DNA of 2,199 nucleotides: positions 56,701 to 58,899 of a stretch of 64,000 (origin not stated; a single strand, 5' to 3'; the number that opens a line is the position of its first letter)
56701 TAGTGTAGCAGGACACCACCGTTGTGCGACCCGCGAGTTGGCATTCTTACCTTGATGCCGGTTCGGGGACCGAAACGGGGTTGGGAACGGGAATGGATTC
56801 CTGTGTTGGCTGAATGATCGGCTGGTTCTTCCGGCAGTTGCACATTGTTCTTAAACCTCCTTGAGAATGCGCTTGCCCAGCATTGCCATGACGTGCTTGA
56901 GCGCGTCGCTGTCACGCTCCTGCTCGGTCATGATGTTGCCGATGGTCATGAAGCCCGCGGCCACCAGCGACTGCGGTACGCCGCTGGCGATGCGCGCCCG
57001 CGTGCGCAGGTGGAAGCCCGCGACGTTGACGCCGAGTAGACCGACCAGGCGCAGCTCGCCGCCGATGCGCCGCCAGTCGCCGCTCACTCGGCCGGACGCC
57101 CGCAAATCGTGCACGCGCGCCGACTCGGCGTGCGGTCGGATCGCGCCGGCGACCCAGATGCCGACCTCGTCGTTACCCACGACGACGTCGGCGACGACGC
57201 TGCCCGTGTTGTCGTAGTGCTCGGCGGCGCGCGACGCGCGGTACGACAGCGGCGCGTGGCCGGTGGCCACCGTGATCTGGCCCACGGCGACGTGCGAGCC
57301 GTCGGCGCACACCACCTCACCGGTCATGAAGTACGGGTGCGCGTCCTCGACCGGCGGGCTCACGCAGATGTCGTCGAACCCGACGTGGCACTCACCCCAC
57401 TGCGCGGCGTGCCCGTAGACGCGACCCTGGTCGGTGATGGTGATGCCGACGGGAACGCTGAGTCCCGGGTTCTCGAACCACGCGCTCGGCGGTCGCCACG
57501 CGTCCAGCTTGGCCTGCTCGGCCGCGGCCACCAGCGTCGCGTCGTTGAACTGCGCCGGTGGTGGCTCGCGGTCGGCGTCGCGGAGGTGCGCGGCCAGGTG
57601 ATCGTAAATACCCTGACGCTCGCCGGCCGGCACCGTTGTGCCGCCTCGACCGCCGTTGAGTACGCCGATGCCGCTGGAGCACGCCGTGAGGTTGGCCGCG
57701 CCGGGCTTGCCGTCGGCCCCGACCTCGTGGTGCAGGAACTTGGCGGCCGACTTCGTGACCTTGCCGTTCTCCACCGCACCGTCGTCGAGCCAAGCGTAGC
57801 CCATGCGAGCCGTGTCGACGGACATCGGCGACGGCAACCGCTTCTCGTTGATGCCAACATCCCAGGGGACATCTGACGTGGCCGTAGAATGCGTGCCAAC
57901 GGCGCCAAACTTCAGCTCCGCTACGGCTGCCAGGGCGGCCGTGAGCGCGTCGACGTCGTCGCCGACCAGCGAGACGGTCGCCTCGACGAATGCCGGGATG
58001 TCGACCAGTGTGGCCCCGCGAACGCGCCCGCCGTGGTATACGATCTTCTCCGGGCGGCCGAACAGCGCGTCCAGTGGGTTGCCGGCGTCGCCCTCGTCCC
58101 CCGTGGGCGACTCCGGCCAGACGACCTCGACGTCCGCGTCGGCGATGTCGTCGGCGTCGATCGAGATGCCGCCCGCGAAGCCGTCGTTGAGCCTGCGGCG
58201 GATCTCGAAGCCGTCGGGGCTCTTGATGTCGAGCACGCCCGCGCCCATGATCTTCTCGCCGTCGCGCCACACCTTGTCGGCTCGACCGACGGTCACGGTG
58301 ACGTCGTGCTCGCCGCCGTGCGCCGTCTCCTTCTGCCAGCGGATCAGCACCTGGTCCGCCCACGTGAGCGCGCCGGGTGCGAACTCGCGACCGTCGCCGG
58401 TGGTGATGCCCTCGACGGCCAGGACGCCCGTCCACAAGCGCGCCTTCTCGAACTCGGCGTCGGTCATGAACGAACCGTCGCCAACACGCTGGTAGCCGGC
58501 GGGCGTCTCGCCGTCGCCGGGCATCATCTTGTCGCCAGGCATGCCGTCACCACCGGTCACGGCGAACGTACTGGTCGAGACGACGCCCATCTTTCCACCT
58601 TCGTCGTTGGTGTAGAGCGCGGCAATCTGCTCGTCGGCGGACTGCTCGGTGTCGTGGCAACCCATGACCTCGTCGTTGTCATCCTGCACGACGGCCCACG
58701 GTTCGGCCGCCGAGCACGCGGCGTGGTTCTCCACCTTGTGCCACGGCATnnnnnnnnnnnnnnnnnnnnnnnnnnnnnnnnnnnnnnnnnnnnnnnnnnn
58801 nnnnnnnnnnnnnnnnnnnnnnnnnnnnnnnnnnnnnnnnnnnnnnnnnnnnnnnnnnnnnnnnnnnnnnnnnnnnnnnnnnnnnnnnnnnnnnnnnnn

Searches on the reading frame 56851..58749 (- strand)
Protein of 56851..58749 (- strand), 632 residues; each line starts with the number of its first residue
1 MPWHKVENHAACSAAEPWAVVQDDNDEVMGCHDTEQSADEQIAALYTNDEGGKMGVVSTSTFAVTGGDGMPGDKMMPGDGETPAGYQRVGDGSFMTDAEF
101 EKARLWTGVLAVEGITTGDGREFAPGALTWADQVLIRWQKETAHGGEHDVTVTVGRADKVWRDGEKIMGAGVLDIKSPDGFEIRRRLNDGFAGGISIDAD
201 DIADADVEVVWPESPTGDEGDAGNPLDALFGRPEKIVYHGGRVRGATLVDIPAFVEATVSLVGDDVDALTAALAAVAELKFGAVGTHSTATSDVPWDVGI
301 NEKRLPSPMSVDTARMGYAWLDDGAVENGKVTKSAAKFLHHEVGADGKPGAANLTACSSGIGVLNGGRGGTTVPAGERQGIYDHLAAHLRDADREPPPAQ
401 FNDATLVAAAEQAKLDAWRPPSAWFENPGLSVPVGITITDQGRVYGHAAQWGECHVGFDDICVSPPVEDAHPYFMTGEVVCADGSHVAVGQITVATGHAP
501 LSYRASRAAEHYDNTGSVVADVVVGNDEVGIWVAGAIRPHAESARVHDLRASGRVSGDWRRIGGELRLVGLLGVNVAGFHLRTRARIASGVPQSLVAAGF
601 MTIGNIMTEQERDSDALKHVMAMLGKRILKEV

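Call 26: find_homologous_proteins(query=window:56851-58749:-, max_evalue=0.001)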
Query window:56851-58749:- (632 aa): 876 proteins with E <= 0.001 among 8000 candidates; the best 120 are listed.
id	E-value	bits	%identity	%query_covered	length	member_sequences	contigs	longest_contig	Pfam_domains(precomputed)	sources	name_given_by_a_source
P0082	0.0e+0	1438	100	100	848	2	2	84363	-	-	-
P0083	0.0e+0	1157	81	100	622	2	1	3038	-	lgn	-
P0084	1.4e-244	832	60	58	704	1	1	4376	-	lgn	-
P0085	1.1e-243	829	63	100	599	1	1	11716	-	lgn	-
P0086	1.6e-242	825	63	100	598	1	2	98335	-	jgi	jgi:hypothetical protein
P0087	1.5e-239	815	62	100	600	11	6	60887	-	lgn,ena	-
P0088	4.2e-239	814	62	99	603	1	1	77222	-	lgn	-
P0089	9.0e-239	813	62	100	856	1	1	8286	PF13563.13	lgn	-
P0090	3.0e-237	807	62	99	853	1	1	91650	-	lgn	-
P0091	9.5e-237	806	62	100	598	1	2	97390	-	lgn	-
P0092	4.1e-236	804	66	87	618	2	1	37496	-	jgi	jgi:hypothetical protein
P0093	7.2e-236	803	61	100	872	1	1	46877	-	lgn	-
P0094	1.0e-235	802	61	100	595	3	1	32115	-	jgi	jgi:hypothetical protein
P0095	1.4e-234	799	61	100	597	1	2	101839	-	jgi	jgi:hypothetical protein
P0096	2.6e-234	798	62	99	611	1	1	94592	-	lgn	-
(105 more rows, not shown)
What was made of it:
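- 56851..59430 (-): 859-aa ORF: 2H phosphoesterase read in frame into the head-maturation protease gene. The database holds the same product called from Met12 (848 aa, P0082, call 26).
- The database cluster for the window's product lists 2 member sequences on 2 contigs (call 26).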

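Call 35: find_related_loci(query=A2, collection=viral_contigs, flank=4000)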
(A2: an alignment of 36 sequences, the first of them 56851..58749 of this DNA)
Query A2 (632 aa) in viral_contigs; peptide patterns used: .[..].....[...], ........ (x = any residue, [..] = any of these).
373 stretches matched a pattern; 313 encode a relative of the query (tblastn E <= 1e-3); the best 80 are kept; 80 distinct loci.
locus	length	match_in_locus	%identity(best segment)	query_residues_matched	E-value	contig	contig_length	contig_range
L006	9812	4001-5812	62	1-628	0e+0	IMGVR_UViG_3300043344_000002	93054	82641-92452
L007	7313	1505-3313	59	1-628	0e+0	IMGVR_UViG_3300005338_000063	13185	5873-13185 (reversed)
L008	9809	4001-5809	59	1-628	0e+0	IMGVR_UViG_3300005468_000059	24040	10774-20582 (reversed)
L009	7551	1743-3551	59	1-628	0e+0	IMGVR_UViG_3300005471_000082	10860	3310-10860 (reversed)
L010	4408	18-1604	64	76-631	0e+0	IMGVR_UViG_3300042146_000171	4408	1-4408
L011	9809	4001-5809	55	1-628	0e+0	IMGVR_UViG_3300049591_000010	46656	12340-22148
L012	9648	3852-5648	54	1-628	0e+0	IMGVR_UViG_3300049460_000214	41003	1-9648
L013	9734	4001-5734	54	1-631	0e+0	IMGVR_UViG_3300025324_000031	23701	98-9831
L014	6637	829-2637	52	1-628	0e+0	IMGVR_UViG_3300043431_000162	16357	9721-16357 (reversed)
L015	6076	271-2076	54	1-628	0e+0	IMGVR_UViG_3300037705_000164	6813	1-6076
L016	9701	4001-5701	53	1-628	0e+0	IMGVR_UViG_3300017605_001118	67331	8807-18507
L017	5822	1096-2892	55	1-628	0e+0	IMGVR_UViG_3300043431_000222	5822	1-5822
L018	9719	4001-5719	52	1-628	0e+0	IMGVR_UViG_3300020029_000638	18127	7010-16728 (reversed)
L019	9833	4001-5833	52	1-628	0e+0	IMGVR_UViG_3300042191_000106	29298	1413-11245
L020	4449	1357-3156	54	1-628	0e+0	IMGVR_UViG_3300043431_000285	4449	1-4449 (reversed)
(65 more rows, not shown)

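Call 52: search_protein_families(library=pfam, proteins=[window:56851-58749:-], max_evalue=0.01)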
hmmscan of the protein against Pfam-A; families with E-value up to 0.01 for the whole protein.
window:56851-58749:- (632 aa): 0 families

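Call 64: predict_structure(alignment_id=A2)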
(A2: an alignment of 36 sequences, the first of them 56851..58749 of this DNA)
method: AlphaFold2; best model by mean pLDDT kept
length: 632 residues; sequences in the alignment: 36
mean_pLDDT: 63.1   pTM: 0.37
mean pLDDT of the five models: 63.1, 60.6, 60.4, 59.4, 59.4
residues with pLDDT >= 90: 128; 70-90: 180; 50-70: 73; < 50: 251
segments of 3 or more residues with pLDDT < 50: 50-78, 143-147, 215-222, 276-287, 404-418, 426-479, 487-607
pLDDT, mean of each block of 10 residues (from residue 1): 88 95 91 96 78 37 35 48 90 92 88 78 81 81 53 88 85 92 85 60 77 56 52 77 78 62 70 50 47 92 92 90 89 92 92 94 75 82 88 83 43 42 44 26 27 25 28 34 55 35 41 39 36 39 43 39 34 31 27 24 42 73 71 44
secondary structure, 60 per line:
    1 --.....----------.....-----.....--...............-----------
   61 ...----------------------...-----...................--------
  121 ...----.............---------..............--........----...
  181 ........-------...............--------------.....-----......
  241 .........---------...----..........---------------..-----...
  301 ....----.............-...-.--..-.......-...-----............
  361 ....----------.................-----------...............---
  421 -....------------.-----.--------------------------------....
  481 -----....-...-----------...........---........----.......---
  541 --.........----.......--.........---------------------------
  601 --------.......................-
elements in order: E3-7 E18-22 E28-32 H35-49 E61-63 E86-88 E94-96 H97-104 E105-112 E121-123 E128-140 E150-163 E166-173 H178-188 E196-210 H225-229 E235-249 E259-261 H266-275 H298-304 H311-317 E318-321 E336-339 E341-343 E349-353 H354-364 H375-391 H403-417 H422-425 E477-480 E486-489 E491-493 H505-515 E519-526 E531-537 H543-551 E556-562 E565-573 H609-631
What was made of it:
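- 58600..58749 (-): Small beta-beta-beta-alpha domain, aa 228-277 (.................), with conserved Cys and His. Function unknown. pLDDT 88-96 (call 64).
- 57550..57882 (-): Confidently folded middle domain, aa about 517-627. Function unknown. pLDDT 75-94 (mostly about 90) (call 64).
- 56920..57480 (-): Highly conserved C-terminal domain, aa 651-837. Isolate annotations call this segment 'capsid maturation protease'. AlphaFold2 confidence is below 45, so the fold is unresolved (call 64).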

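Call 67: search_solved_structures(query=A2, max_evalue=10, show_alignments=2)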
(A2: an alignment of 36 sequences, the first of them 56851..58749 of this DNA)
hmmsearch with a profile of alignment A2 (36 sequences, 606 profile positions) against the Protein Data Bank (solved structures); distinct sequences matched with E-value up to 10: 0.
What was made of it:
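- Tried and rejected: The profile of the protease part found nothing in PDB sequences (call 67).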

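Call 68: fold_search(model_id=the predicted structure, library=pdb)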
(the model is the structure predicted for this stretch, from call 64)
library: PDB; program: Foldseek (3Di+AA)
matches with E <= 10: 482; with E <= 0.001: 0
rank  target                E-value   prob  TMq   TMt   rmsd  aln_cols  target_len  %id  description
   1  5jbl_A                3.2e-01  0.41  0.13  0.43  10.2       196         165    9  Structure of the bacteriophage T4 capsid assembly protease, gp21. (released 2016-12-07)
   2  9n8w_D                3.4e-01  0.16  0.08  0.06  13.8       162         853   16  Intermembrane lipid transport complex LetAB from Escherichia coli (Crosslinked, Composite model corresponding to Map 1 (released 2025-07-16)
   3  9n8w_G                3.6e-01  0.15  0.07  0.05  13.3       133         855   16  Intermembrane lipid transport complex LetAB from Escherichia coli (Crosslinked, Composite model corresponding to Map 1 (released 2025-07-16)
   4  9n8w_B                3.6e-01  0.09  0.06  0.05  13.7       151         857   17  Intermembrane lipid transport complex LetAB from Escherichia coli (Crosslinked, Composite model corresponding to Map 1 (released 2025-07-16)
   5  1nkk_B                3.8e-01  0.41  0.11  0.26   5.3       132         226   12  COMPLEX STRUCTURE OF HCMV PROTEASE AND A PEPTIDOMIMETIC INHIBITOR (released 2003-02-11)
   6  9cxm_B                3.8e-01  0.21  0.07  0.12   6.1        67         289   15  Crystal structure of Human FN3K bound with ATP and DMF (released 2024-12-18)
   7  7t31_C                4.3e-01  0.16  0.08  0.10   8.9       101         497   11  X-ray Structure of Clostridiodies difficile PilW (released 2022-10-19)
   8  5jbl_B                4.5e-01  0.35  0.13  0.43  10.1       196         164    9  Structure of the bacteriophage T4 capsid assembly protease, gp21. (released 2016-12-07)
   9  1njt_C                5.1e-01  0.28  0.11  0.26   5.9       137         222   13  COMPLEX STRUCTURE OF HCMV PROTEASE AND A PEPTIDOMIMETIC INHIBITOR (released 2003-02-11)
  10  1njt_D                5.4e-01  0.23  0.10  0.24   6.7       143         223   12  COMPLEX STRUCTURE OF HCMV PROTEASE AND A PEPTIDOMIMETIC INHIBITOR (released 2003-02-11)
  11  1njt_A                6.0e-01  0.20  0.11  0.25   6.3       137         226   14  COMPLEX STRUCTURE OF HCMV PROTEASE AND A PEPTIDOMIMETIC INHIBITOR (released 2003-02-11)
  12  1nkm_B                6.8e-01  0.16  0.10  0.23   7.0       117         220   16  Complex structure of HCMV Protease and a peptidomimetic inhibitor (released 2003-02-11)
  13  2y7j_B                6.8e-01  0.13  0.06  0.12   6.5        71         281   11  Structure of human phosphorylase kinase, gamma 2 (released 2011-02-09)
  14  1qtu                  7.2e-01  0.14  0.06  0.24   7.7        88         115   14  SOLUTION STRUCTURE OF THE ONCOPROTEIN P13MTCP1 (released 2001-01-19)
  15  5jbl_C                8.0e-01  0.25  0.13  0.43  10.2       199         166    9  Structure of the bacteriophage T4 capsid assembly protease, gp21. (released 2016-12-07)
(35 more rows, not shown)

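Call 75: find_encoding_contigs(protein=P0082, flank=3000, max_places=4)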
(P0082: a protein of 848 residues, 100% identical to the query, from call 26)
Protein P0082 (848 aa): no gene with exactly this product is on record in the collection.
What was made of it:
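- The exact 848-aa product could not be traced to a contig record (call 75).
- Tried and rejected: The exact 848-aa product could not be traced to a contig (call 75).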

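Call 76: fold_search(model_id=the predicted structure, library=viral)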
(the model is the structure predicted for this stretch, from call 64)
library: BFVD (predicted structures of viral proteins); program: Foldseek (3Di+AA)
matches with E <= 10: 537; with E <= 0.001: 52
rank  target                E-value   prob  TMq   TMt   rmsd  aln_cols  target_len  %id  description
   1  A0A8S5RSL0            9.8e-22  1.00  0.20  0.24  22.2       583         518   28  Minor head component F [Siphoviridae sp. ctZF426]
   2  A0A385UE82            1.2e-21  1.00  0.21  0.14  34.4       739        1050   21  Capsid morphogenesis protein [Microbacterium phage OneinaGillian]
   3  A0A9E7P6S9            1.7e-20  1.00  0.21  0.16  37.8       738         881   22  (no name in the UniProt tables at hand)
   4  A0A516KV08            1.2e-19  1.00  0.21  0.24  27.6       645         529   23  Capsid maturation protease [Microbacterium phage FuzzBuster]
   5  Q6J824                5.0e-18  1.00  0.21  0.27  21.9       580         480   22  Pas7 [Actinoplanes phage phiAsp2]
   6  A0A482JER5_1          4.6e-14  1.00  0.19  0.15  19.3       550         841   21  (no name in the UniProt tables at hand)
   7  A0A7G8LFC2            2.8e-13  1.00  0.20  0.11  35.7      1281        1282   14  (no name in the UniProt tables at hand)
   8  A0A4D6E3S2            5.4e-09  1.00  0.12  0.19  19.7       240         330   34  Capsid maturation protease [Gordonia phage GodonK]
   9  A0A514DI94            5.7e-09  1.00  0.16  0.74   4.6       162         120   22  Uncharacterized protein [Microbacterium phage Cressida]
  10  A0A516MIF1            6.8e-09  1.00  0.16  0.21  17.6       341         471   15  (no name in the UniProt tables at hand)
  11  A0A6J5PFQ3            1.0e-07  1.00  0.18  0.52  10.4       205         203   20  COG3740 Phage head maturation protease [uncultured Caudovirales phage]
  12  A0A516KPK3            1.1e-07  1.00  0.16  0.64   5.1       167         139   20  Uncharacterized protein [Microbacterium phage Tyrumbra]
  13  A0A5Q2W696            6.1e-07  1.00  0.19  0.31   8.9       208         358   15  (no name in the UniProt tables at hand)
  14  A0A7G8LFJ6            8.1e-07  1.00  0.16  0.61   5.0       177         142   16  (no name in the UniProt tables at hand)
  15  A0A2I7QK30            8.1e-07  1.00  0.18  0.17  25.5       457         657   11  (no name in the UniProt tables at hand)
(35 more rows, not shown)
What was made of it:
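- On HK97-family (S78) prohead protease: BFVD matches: COG3740 head maturation protease at 1e-7, HK97 family prohead protease at 2e-6, and Streptococcus phage SpSL1 prohead protease at 1e-5 with TMt 0.60 (call 76).
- Checked: Their model matches annotated HK97-family prohead proteases in BFVD at E 1e-5 to 1e-19 (call 76).
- Tried and rejected: The BFVD search was needed to settle the fold (call 76).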
